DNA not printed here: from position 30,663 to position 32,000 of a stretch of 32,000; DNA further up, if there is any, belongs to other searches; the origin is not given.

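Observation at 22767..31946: Nine-gene convergent operon links organic-acid enzymes to ATP-grasp, CapA and O-acyltransferases inside a glycan locus (candidate undescribed glycan-decoration pathway)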

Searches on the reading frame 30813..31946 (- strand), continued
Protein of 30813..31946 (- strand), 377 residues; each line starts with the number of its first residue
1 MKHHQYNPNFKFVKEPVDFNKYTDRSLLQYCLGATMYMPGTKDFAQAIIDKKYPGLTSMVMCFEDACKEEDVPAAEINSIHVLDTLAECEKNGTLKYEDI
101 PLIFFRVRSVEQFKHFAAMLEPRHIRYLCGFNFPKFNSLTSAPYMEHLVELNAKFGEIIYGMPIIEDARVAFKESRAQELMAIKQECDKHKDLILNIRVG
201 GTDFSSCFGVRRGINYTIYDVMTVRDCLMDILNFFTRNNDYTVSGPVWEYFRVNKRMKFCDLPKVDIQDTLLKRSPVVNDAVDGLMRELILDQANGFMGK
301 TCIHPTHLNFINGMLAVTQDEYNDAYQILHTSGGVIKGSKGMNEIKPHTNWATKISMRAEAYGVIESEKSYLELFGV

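Call 45: fold_search(model_id=the predicted structure, library=pdb)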
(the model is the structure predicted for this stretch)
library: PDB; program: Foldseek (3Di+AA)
matches with E <= 10: 1434; with E <= 0.001: 34
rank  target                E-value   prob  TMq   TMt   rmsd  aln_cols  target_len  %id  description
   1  4l80_D                2.4e-06  1.00  0.42  0.45  12.4       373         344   13  Crystal Structure of Chloroflexus aurantiacus malyl-CoA lyase in complex with magnesium, oxalate, and propionyl-CoA (released 2013-12-04)
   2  4l80_B                1.2e-05  1.00  0.40  0.43  12.8       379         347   13  Crystal Structure of Chloroflexus aurantiacus malyl-CoA lyase in complex with magnesium, oxalate, and propionyl-CoA (released 2013-12-04)
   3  6kkh_C                1.6e-05  1.00  0.40  0.43  13.6       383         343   15  Crystal structure of the oxalate bound malyl-CoA lyase from Roseiflexus castenholzii (released 2019-09-04)
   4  8khl_C                1.8e-05  1.00  0.36  0.48  11.4       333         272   15  (S)-citramalyl-CoA lyase (released 2024-05-15)
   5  4l7z_B                1.8e-05  1.00  0.37  0.41  13.1       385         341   14  Crystal Structure of Chloroflexus aurantiacus malyl-CoA lyase (released 2013-12-04)
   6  6kkh_F                2.2e-05  1.00  0.42  0.45  13.1       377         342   14  Crystal structure of the oxalate bound malyl-CoA lyase from Roseiflexus castenholzii (released 2019-09-04)
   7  6kin_F                2.2e-05  1.00  0.38  0.41  12.2       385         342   14  Crystal structure of the tri-functional malyl-CoA lyase from Roseiflexus castenholzii (released 2019-09-04)
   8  9nzb_B                2.5e-05  1.00  0.38  0.52  12.5       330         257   14  Crystal Structure of acyl-CoA lyase subunit beta from Pseudomonas aeruginosa PAO1 (released 2025-07-09)
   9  4l7z_A                3.1e-05  1.00  0.40  0.43  13.3       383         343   15  Crystal Structure of Chloroflexus aurantiacus malyl-CoA lyase (released 2013-12-04)
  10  6kin_D                3.9e-05  1.00  0.38  0.40  13.5       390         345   15  Crystal structure of the tri-functional malyl-CoA lyase from Roseiflexus castenholzii (released 2019-09-04)
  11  9nzb_D                4.6e-05  1.00  0.35  0.47  13.0       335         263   16  Crystal Structure of acyl-CoA lyase subunit beta from Pseudomonas aeruginosa PAO1 (released 2025-07-09)
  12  4l80_A                4.6e-05  1.00  0.37  0.40  12.5       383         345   12  Crystal Structure of Chloroflexus aurantiacus malyl-CoA lyase in complex with magnesium, oxalate, and propionyl-CoA (released 2013-12-04)
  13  9nzb_F                5.2e-05  1.00  0.37  0.51  13.1       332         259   15  Crystal Structure of acyl-CoA lyase subunit beta from Pseudomonas aeruginosa PAO1 (released 2025-07-09)
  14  4l9y_A                5.5e-05  1.00  0.39  0.45  11.3       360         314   14  Crystal Structure of Rhodobacter sphaeroides malyl-CoA lyase in complex with magnesium, glyoxylate, and propionyl-CoA (released 2013-12-04)
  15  9nzb_A                5.8e-05  1.00  0.37  0.49  13.1       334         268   16  Crystal Structure of acyl-CoA lyase subunit beta from Pseudomonas aeruginosa PAO1 (released 2025-07-09)
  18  5ugr                  6.1e-05  1.00  0.41  0.47  13.1       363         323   14  Malyl-CoA lyase from Methylobacterium extorquens (released 2017-02-08)
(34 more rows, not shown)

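Call 46: search_solved_structures(query=L001:5938-7050:+, max_evalue=1e-20)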
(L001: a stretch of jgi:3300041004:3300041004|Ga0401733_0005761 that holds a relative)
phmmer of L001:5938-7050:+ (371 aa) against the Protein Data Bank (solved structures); distinct sequences matched with E-value up to 1e-20: 48.
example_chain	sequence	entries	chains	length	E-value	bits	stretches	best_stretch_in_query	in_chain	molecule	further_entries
2po3_A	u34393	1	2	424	2.5e-69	237.6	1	13-368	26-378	4-dehydrase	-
4lc3_A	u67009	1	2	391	4.6e-47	164.3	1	16-369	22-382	Putative UDP-4-amino-4-deoxy-l-arabinose--oxoglutarate aminotransferase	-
7b0d_A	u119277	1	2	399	6.6e-46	160.5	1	19-366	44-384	Glutamine--scyllo-inositol transaminase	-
3frk_A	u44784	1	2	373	8.4e-45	156.9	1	25-367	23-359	QdtB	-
3bn1_A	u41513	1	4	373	1.6e-44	155.9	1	9-367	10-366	Perosamine synthetase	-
3dr7_A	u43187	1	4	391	1.9e-44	155.7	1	9-367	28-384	Putative perosamine synthetase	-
3dr4_A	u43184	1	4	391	1.3e-43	152.9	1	9-367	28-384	Putative perosamine synthetase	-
7b0m_AAA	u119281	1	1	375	2.8e-43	151.9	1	11-352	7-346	Sugar aminotransferase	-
3nu7_A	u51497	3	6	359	4.3e-40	141.4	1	42-360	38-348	Aminotransferase WbpE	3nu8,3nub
3nyu_A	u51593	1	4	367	4.6e-40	141.3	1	42-360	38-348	Aminotransferase WbpE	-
3nys_A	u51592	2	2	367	2.2e-39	139.1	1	42-360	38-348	Aminotransferase WbpE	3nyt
8sng_A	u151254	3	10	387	2.6e-37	132.2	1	14-367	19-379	UDP-4-amino-4-deoxy-L-arabinose--oxoglutarate aminotransferase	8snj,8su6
7kz3_A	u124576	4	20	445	1.7e-36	129.6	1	22-365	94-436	Aminotransferase class I/II-fold pyridoxal phosphate-dependent enzyme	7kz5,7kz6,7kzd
1mdo_A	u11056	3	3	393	3.4e-36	128.6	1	23-366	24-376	ArnB aminotransferase | UDP-4-amino-4-deoxy-L-arabinose--oxoglutarate aminotransferase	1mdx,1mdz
4k2b_A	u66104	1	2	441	1.1e-35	126.9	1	36-367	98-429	NTD biosynthesis operon protein NtdA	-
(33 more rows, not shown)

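Call 47: search_protein_families(library=ncbifam, proteins=[L001:5938-7050:+, L001:7115-8011:+, L001:8037-9272:+], max_evalue=0.001)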
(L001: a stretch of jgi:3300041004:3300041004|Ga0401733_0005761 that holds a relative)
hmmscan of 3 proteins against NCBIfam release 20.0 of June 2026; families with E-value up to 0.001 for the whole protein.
L001:5938-7050:+ (371 aa): 10 families
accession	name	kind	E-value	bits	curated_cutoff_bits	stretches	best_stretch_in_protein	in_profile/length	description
TIGR04427.1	PLP_DesI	equivalog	9.1e-90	301.6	650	1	8-369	21-379/390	dTDP-4-dehydro-6-deoxyglucose aminotransferase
TIGR03588.1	PseC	equivalog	2.6e-63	214.2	423.5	1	25-369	17-376/380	UDP-4-amino-4,6-dideoxy-N-acetyl-beta-L-altrosamine transaminase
TIGR04181.1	NHT_00031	hypoth_equivalog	3e-54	184.3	420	1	21-352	12-357/359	LegC family aminotransferase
NF008687.0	PRK11706.1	equivalog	5.9e-51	173.4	375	1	23-369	15-370/375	dTDP-4-amino-4,6-dideoxygalactose transaminase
NF008658.2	PRK11658.1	equivalog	2.3e-50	171.4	631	1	24-367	19-371/379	UDP-4-amino-4-deoxy-L-arabinose aminotransferase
NF011936.0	PRK15407.1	equivalog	1.6e-41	142.5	423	2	32-215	59-251/440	lipopolysaccharide biosynthesis protein RfbH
TIGR02379.1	ECA_wecE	subfamily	1e-40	139.7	434.85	1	24-370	16-372/376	dTDP-4-amino-4,6-dideoxy-D-glucose transaminase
NF000586.1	PRK00011.1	subfamily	7.1e-08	31.6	335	1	99-209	129-241/404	serine hydroxymethyltransferase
TIGR00858.1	bioF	equivalog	2e-05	23.5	426.45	1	31-176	58-206/365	8-amino-7-oxononanoate synthase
NF004621.0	PRK05957.1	equivalog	2.4e-05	23.3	498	1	66-132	101-167/389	pyridoxal phosphate-dependent aminotransferase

L001:7115-8011:+ (299 aa): 0 families

L001:8037-9272:+ (412 aa): 38 families (the best 25 are shown)
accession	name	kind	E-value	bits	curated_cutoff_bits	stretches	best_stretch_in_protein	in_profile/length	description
NF002563.0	PRK02186.1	subfamily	4.3e-21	74.9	625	1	39-390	41-389/890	argininosuccinate lyase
NF002527.0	PRK01966.1-3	equivalog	1.3e-12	47.6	310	1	105-276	117-296/332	D-alanine--D-alanine ligase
NF004675.0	PRK06019.1-1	equivalog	2e-12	46.6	375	1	27-277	32-273/375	5-(carboxyamino)imidazole ribonucleotide synthase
TIGR01205.1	D_ala_D_alaTIGR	subfamily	7.2e-12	44.9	245.65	1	104-251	103-260/318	D-alanine--D-alanine ligase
NF005543.0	PRK07206.1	subfamily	1.2e-11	44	302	1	55-382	58-397/416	hypothetical protein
TIGR01369.1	CPSaseII_lrg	equivalog_domain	6.6e-11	40.6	1027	1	118-278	681-841/1052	carbamoyl-phosphate synthase (glutamine-hydrolyzing) large subunit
NF006766.0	PRK09288.1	equivalog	7.2e-11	41.5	339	1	7-277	15-284/396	formate-dependent phosphoribosylglycinamide formyltransferase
NF002378.0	PRK01372.1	subfamily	2.1e-10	39.8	243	1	88-209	81-202/305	D-alanine--D-alanine ligase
NF003671.0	PRK05294.1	equivalog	3e-10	38.4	599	1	136-279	698-839/1058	carbamoyl-phosphate synthase large subunit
TIGR00877.1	purD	equivalog_domain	3.1e-10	39.4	288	1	105-393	103-408/425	phosphoribosylamine--glycine ligase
NF012215.1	D_ala_D_lac_VanD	exception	3.4e-10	39.8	700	1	116-241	142-261/343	D-alanine--(R)-lactate ligase VanD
NF000206.1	D_ala_D_lac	equivalog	5.4e-10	38.8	550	1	116-240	142-260/342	D-alanine--(R)-lactate ligase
NF053643.1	Ddl_archaea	equivalog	5.6e-10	38.7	500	1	90-280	89-274/367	putative pseudomurein biosynthesis ATP-grasp protein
NF009405.0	PRK12767.1-4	equivalog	9.2e-09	34.7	390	1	107-282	113-270/320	carbamoyl phosphate synthase-like protein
TIGR01161.1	purK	equivalog_domain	2e-08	33.9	318.4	1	30-278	25-266/362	5-(carboxyamino)imidazole ribonucleotide synthase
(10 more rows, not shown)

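Call 58: search_protein_representatives(protein=P0121)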
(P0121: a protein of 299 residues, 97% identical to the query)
Query: 299 residues. Proteins with E-value up to 0.001 (for the whole library): 990; up to 1e-10: 543; up to 1e-30: 130. The best 150 are listed.
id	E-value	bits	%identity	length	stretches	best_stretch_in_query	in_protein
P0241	5.3e-103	360.7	56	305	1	8-295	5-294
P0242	5.5e-80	285.2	46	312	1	3-293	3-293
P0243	3.3e-75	269.5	43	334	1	10-297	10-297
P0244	4.4e-75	269.1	77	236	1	1-158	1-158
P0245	2.5e-73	263.3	70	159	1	142-299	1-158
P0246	1.9e-72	260.4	44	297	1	5-295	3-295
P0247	3.1e-71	256.4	43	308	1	5-283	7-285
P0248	3.1e-71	256.4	83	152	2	221-298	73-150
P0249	9.8e-70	251.5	40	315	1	4-291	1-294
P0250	7.5e-69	248.6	39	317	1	6-294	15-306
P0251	7.0e-68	245.4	44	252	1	4-250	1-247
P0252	2.0e-65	237.4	41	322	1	7-291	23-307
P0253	3.5e-65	236.6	43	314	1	10-298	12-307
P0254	1.0e-64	235.0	56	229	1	79-259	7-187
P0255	5.6e-64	232.6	72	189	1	4-154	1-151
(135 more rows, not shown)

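Call 61: search_solved_structures(query=A3, max_evalue=10, show_alignments=2)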
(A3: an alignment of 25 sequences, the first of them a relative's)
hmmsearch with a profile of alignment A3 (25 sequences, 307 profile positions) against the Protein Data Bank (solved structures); distinct sequences matched with E-value up to 10: 5.
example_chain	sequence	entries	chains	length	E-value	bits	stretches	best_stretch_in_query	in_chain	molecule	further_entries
3rj2_X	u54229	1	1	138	0.019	17.3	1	205-245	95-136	Putative uncharacterized protein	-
1gvf_A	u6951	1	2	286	0.35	13.2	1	201-233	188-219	TAGATOSE-BISPHOSPHATE ALDOLASE AGAY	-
8xix_A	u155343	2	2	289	1.3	11.3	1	49-117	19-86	D-tagatose 3-epimerase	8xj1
8xiv_A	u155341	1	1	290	1.3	11.3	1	49-117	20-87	D-tagatose 3-epimerase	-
7xrf_A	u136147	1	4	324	1.5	11.1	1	110-145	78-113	AP_endonuc_2 domain-containing protein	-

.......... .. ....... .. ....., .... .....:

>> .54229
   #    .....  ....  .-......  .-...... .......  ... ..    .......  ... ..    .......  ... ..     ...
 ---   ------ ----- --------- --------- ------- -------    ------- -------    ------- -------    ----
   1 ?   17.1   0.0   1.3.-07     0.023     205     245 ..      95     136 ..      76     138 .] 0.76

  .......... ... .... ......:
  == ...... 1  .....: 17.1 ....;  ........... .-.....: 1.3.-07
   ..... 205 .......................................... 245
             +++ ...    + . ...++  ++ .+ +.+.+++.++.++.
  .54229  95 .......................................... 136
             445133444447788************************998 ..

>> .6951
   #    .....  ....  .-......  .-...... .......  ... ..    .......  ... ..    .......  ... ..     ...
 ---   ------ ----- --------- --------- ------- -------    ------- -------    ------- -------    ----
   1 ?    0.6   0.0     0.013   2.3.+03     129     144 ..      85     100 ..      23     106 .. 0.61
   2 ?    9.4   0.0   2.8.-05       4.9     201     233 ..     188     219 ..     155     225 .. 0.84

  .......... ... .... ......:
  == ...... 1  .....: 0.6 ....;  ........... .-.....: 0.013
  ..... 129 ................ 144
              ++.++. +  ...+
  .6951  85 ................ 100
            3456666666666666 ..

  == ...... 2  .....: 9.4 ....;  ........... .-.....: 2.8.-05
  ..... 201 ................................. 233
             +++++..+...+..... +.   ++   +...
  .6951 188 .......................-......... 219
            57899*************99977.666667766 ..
